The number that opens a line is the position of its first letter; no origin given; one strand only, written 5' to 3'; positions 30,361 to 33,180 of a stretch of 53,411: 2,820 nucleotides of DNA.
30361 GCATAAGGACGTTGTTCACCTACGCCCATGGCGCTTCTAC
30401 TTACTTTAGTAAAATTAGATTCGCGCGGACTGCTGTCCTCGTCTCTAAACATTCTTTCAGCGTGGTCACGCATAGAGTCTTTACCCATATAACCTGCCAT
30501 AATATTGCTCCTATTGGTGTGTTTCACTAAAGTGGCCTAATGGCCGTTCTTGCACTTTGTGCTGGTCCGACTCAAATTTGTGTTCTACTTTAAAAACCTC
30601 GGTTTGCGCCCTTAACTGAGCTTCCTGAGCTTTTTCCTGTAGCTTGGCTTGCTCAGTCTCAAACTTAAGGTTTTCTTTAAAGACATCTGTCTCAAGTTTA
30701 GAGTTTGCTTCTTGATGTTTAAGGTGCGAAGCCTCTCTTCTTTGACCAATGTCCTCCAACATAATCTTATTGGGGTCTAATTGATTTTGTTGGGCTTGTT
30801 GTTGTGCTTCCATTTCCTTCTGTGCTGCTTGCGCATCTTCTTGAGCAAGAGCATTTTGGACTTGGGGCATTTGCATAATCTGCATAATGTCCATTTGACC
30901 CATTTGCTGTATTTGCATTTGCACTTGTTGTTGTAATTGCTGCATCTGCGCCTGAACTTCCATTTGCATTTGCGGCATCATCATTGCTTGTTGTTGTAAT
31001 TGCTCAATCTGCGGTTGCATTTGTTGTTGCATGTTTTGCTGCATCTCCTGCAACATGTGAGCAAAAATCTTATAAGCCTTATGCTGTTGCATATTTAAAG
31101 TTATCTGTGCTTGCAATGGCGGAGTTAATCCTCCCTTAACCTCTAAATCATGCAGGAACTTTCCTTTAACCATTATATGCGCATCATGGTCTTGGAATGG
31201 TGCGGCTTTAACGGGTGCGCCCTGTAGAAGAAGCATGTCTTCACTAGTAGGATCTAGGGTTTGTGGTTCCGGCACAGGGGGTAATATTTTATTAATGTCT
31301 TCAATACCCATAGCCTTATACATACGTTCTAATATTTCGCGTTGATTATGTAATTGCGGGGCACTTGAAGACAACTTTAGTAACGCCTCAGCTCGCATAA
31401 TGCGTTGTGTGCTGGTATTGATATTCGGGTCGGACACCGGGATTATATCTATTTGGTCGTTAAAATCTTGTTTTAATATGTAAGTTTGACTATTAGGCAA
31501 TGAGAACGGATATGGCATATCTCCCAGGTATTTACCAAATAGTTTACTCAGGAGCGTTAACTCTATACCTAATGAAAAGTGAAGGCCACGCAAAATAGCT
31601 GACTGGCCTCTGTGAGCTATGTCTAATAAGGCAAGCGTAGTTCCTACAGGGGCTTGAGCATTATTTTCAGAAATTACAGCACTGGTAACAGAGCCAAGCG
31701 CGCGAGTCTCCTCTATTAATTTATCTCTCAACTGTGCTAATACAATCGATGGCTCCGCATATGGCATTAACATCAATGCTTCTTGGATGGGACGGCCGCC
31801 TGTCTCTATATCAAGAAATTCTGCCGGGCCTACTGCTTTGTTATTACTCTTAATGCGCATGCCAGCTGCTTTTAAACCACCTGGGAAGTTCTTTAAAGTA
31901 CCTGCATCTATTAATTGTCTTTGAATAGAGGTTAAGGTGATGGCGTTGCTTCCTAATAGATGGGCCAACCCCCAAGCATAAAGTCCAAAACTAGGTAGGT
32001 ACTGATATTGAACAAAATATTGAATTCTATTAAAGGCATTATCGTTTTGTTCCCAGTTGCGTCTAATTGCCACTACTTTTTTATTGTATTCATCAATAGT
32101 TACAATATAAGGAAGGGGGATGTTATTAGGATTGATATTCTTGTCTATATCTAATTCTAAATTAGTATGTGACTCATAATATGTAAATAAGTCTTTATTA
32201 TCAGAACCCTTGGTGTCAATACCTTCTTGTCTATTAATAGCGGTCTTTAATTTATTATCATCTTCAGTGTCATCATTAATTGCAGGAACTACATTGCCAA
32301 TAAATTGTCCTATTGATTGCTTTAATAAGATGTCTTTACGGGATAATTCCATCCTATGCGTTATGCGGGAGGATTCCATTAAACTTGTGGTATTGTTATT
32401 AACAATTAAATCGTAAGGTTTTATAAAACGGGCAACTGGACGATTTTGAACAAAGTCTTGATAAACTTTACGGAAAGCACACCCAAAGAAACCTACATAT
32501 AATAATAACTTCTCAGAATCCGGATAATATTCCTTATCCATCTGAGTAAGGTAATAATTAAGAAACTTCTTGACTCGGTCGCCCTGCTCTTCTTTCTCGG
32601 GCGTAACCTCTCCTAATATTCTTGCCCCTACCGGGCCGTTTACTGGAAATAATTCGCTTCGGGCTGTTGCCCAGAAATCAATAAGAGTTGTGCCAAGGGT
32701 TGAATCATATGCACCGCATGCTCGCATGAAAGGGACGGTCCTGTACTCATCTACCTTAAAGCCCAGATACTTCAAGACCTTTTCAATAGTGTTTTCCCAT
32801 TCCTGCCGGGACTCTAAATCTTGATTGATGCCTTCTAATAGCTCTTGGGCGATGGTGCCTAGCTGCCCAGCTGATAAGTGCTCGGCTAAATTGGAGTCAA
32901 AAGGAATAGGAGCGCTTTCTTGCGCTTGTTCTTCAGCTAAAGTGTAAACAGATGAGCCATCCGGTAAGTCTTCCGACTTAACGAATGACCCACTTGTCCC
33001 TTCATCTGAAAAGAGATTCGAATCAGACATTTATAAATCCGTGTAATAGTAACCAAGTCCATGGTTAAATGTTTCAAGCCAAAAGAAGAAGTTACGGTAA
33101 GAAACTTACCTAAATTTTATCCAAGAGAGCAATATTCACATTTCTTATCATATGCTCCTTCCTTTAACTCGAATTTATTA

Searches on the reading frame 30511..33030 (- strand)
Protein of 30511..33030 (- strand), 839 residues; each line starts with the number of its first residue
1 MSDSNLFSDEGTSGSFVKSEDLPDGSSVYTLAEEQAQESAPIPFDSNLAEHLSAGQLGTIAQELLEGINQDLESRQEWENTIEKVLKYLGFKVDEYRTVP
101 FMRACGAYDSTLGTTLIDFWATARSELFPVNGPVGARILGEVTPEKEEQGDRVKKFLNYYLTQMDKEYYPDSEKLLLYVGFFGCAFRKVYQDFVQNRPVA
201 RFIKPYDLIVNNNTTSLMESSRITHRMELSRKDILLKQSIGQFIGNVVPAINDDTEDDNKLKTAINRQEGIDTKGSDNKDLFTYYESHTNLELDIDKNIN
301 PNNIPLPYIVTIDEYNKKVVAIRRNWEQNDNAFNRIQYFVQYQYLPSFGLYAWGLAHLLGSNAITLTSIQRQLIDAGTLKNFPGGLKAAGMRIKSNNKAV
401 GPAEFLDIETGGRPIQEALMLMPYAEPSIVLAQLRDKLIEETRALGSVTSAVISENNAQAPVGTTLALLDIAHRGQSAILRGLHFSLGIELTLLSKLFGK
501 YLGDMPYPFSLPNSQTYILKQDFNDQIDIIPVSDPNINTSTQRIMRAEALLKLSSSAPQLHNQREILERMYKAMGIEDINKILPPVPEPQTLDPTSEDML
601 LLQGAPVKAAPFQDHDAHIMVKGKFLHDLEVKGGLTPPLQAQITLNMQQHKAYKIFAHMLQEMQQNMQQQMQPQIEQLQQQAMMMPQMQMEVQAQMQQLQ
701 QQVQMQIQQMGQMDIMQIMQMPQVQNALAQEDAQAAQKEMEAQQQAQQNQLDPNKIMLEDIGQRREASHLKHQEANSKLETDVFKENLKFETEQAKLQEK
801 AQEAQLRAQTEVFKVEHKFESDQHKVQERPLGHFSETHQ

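Call 15: search_protein_families(library=phrogs, proteins=[window:30511-33030:-], max_evalue=0.001)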
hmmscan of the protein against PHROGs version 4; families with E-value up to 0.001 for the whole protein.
window:30511-33030:- (839 aa): 1 family
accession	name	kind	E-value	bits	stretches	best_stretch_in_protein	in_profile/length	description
phrog_1216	-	head and packaging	6.7e-28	98.6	1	173-690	187-674/714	portal protein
